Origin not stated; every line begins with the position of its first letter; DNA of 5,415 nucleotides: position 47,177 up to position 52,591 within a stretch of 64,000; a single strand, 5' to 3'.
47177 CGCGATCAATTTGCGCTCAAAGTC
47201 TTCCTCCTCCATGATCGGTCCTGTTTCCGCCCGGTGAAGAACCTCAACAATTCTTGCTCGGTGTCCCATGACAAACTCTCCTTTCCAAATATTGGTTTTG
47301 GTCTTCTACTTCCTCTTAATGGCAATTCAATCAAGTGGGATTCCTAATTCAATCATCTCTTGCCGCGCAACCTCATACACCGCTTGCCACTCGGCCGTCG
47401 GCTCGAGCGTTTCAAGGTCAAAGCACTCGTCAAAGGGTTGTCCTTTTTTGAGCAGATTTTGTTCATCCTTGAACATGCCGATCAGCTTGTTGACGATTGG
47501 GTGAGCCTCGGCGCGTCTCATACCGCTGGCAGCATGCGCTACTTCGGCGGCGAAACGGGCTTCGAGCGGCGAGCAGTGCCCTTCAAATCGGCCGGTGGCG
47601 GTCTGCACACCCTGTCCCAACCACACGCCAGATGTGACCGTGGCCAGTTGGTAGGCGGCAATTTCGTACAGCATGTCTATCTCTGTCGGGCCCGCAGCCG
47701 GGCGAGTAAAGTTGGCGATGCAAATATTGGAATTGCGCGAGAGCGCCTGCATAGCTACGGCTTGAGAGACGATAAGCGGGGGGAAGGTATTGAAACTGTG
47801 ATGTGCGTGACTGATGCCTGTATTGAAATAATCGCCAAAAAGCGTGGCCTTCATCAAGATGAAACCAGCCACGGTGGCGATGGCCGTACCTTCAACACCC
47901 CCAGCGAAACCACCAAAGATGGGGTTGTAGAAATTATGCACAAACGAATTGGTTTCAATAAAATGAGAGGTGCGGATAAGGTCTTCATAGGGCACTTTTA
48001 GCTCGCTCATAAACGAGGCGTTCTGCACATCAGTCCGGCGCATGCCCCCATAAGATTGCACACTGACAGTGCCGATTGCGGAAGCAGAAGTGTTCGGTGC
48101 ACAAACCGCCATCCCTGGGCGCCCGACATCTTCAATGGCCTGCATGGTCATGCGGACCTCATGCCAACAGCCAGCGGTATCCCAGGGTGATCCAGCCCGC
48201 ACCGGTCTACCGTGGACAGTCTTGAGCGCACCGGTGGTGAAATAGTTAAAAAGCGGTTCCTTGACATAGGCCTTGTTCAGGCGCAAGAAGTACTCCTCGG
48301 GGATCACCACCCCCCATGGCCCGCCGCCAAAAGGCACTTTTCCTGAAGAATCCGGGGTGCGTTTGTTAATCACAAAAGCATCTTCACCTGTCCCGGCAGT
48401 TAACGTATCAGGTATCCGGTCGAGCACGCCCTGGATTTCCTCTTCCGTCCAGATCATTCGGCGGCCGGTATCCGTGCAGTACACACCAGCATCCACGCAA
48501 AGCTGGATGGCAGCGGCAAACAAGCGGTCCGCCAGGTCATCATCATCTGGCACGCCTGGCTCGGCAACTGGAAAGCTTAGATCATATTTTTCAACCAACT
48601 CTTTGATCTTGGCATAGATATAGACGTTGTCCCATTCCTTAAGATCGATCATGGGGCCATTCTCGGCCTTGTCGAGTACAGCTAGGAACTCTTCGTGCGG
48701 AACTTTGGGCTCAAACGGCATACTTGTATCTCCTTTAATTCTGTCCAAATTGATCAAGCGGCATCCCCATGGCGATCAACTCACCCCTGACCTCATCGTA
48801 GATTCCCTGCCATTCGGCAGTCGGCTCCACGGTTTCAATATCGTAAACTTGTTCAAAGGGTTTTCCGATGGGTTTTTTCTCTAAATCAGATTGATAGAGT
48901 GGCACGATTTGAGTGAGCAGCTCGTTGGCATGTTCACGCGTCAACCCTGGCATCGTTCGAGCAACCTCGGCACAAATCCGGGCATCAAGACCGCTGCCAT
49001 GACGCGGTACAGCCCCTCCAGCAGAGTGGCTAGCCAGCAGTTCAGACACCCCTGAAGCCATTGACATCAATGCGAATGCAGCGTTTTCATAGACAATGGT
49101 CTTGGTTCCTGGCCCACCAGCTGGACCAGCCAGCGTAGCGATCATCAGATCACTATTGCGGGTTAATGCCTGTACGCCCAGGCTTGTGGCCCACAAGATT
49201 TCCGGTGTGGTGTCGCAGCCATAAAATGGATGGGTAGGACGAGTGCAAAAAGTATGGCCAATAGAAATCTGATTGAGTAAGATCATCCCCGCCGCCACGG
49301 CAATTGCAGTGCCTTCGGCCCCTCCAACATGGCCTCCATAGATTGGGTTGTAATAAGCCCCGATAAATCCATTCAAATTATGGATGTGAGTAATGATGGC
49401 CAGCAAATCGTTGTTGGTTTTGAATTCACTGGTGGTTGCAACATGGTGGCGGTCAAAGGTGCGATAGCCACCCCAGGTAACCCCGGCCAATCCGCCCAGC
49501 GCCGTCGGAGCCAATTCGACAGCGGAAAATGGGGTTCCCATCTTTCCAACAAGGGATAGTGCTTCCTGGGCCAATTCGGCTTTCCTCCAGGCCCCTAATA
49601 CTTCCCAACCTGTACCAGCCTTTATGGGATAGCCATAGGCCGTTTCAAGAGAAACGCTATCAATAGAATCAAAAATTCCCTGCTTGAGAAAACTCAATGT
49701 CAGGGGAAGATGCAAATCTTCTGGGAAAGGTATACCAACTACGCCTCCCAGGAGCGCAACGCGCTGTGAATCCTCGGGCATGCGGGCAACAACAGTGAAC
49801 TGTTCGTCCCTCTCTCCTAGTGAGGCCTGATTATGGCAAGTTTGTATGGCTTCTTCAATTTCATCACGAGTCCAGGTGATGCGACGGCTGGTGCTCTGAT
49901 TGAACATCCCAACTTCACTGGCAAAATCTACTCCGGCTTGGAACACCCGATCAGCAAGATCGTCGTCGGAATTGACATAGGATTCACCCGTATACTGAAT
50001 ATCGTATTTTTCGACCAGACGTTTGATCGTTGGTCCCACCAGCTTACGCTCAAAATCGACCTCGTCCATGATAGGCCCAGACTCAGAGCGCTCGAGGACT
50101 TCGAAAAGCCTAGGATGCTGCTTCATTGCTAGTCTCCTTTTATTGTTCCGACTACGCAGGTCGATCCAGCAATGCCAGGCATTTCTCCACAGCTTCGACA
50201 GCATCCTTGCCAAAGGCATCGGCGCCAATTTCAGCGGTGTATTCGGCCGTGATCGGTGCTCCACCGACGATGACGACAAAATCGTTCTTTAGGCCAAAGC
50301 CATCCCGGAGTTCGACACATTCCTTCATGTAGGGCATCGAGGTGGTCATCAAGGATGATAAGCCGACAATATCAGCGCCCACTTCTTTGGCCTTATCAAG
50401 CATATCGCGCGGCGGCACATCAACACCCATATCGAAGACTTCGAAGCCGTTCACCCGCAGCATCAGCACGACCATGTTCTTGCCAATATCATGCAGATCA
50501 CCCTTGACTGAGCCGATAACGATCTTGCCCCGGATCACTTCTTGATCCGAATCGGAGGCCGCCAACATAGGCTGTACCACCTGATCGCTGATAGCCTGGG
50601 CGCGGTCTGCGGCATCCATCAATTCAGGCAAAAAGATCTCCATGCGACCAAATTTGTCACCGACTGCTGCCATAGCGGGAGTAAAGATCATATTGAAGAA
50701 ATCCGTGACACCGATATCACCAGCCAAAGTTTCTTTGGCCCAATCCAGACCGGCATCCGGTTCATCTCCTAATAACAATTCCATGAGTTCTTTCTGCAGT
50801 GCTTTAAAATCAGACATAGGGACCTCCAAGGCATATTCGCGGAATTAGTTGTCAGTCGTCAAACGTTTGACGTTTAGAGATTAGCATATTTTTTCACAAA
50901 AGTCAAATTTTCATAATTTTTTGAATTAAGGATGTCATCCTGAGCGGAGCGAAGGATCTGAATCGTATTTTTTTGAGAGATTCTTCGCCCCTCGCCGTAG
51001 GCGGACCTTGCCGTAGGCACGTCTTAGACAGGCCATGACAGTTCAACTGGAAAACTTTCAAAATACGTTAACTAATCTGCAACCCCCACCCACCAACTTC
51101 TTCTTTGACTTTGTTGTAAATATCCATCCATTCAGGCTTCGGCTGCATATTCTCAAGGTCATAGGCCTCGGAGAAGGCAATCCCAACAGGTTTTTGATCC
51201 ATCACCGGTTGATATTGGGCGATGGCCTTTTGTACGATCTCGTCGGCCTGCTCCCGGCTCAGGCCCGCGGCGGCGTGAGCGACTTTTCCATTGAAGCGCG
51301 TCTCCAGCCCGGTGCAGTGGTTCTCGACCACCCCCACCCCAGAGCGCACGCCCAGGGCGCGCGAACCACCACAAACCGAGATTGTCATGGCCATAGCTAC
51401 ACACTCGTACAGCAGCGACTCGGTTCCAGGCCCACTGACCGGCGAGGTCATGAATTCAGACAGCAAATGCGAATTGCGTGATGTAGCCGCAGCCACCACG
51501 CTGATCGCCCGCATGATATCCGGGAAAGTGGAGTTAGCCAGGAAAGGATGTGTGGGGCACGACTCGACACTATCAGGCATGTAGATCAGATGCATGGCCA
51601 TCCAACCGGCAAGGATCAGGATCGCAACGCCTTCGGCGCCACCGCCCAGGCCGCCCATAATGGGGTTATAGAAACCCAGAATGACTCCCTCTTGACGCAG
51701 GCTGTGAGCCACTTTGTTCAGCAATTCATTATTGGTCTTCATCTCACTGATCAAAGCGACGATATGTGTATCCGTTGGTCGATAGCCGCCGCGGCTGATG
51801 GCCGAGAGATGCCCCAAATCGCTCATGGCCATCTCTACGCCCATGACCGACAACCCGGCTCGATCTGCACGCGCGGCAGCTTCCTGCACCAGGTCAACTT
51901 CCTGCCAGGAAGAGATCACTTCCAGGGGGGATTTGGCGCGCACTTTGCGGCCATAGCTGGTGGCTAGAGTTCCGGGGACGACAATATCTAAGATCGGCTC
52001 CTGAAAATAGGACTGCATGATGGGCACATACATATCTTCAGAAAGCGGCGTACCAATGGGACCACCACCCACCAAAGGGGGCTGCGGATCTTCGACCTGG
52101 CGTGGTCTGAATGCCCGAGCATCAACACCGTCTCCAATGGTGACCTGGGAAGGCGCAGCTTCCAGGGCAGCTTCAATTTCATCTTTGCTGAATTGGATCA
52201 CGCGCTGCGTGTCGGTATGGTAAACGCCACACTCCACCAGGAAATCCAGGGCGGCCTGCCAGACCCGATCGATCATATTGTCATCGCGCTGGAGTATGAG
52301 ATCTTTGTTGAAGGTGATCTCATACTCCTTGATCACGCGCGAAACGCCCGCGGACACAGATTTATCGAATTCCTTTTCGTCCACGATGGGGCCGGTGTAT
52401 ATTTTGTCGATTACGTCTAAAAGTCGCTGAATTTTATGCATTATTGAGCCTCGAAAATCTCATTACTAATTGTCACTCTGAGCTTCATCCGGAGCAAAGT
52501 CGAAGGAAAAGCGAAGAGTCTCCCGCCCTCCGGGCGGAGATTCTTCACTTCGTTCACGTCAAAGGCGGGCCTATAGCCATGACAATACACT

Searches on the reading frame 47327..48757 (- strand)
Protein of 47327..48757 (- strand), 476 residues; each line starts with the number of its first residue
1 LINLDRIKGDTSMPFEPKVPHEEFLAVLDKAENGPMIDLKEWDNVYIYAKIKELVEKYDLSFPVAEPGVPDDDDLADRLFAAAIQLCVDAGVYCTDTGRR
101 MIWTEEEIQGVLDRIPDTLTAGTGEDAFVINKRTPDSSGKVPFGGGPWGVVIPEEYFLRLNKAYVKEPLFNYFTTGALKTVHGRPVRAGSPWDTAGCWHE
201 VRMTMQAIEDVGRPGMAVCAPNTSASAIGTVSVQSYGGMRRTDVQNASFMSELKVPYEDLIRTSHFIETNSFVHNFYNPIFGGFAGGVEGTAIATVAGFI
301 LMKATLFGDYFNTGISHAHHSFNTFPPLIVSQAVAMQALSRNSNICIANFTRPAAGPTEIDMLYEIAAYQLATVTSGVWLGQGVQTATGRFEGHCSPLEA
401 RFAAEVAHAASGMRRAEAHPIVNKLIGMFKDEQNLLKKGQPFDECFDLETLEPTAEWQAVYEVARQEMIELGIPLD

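Call 6: search_protein_families(library=pfam, proteins=[window:47327-48757:-])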
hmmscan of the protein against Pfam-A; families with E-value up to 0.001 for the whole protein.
window:47327-48757:- (476 aa): 1 family
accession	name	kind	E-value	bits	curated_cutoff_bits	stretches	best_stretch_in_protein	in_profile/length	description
PF05369.18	MtmB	-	6.6e-95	319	25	1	27-472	6-449/450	Monomethylamine methyltransferase MtmB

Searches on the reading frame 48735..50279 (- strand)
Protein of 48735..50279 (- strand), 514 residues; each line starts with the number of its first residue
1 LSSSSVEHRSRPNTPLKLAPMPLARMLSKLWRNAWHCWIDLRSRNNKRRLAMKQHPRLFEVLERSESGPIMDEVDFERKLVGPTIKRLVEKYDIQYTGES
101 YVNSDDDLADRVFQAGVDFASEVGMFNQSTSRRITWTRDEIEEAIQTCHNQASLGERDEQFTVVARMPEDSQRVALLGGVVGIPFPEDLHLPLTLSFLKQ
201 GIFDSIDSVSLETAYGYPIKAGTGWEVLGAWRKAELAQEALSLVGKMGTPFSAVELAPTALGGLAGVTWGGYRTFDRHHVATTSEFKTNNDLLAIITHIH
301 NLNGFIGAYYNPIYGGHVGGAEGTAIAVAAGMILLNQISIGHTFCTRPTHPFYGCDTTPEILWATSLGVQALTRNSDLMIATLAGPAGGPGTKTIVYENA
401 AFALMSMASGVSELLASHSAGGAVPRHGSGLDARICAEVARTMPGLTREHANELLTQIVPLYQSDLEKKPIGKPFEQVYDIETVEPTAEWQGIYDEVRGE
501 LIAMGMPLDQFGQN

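Call 6: search_protein_families(library=pfam, proteins=[window:48735-50279:-])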
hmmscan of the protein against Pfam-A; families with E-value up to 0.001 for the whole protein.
window:48735-50279:- (514 aa): 1 family
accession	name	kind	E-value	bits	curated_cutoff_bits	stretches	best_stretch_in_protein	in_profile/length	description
PF05369.18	MtmB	-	2.7e-79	267.5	25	1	58-505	3-449/450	Monomethylamine methyltransferase MtmB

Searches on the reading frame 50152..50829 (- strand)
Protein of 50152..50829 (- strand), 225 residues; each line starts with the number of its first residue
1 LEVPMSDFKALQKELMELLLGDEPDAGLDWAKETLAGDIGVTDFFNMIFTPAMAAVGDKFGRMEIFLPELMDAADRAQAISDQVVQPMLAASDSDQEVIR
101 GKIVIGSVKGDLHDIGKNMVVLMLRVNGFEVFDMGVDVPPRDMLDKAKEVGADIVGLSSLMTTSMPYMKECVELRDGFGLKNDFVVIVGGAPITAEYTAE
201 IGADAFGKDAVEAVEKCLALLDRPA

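Call 6: search_protein_families(library=pfam, proteins=[window:50152-50829:-])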
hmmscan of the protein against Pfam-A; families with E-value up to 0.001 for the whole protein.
window:50152-50829:- (225 aa): 2 families
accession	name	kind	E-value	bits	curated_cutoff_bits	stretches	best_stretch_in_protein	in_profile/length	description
PF02310.24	B12-binding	-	2.2e-25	89.3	32.1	1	101-214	1-120/121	B12 binding domain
PF02607.22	B12-binding_2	-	2e-08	34.8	23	1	23-81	13-70/74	B12 binding domain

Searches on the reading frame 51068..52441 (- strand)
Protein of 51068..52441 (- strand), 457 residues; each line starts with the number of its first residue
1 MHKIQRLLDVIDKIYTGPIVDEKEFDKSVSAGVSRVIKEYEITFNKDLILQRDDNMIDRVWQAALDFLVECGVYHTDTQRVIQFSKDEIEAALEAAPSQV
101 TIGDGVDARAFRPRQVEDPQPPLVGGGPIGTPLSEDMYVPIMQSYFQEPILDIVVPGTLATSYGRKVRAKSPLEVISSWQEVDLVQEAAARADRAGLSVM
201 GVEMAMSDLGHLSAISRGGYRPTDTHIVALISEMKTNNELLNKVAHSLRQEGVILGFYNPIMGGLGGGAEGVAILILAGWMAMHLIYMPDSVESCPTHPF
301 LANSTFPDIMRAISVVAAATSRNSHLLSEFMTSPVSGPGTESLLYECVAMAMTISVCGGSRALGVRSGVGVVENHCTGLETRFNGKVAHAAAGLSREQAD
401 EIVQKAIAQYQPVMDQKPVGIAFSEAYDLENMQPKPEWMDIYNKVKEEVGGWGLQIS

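Call 6: search_protein_families(library=pfam, proteins=[window:51068-52441:-])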
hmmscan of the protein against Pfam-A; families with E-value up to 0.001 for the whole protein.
window:51068-52441:- (457 aa): 1 family
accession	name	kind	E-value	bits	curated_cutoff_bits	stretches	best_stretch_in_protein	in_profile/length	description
PF05369.18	MtmB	-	3.5e-99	333.1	25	1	8-454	4-450/450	Monomethylamine methyltransferase MtmB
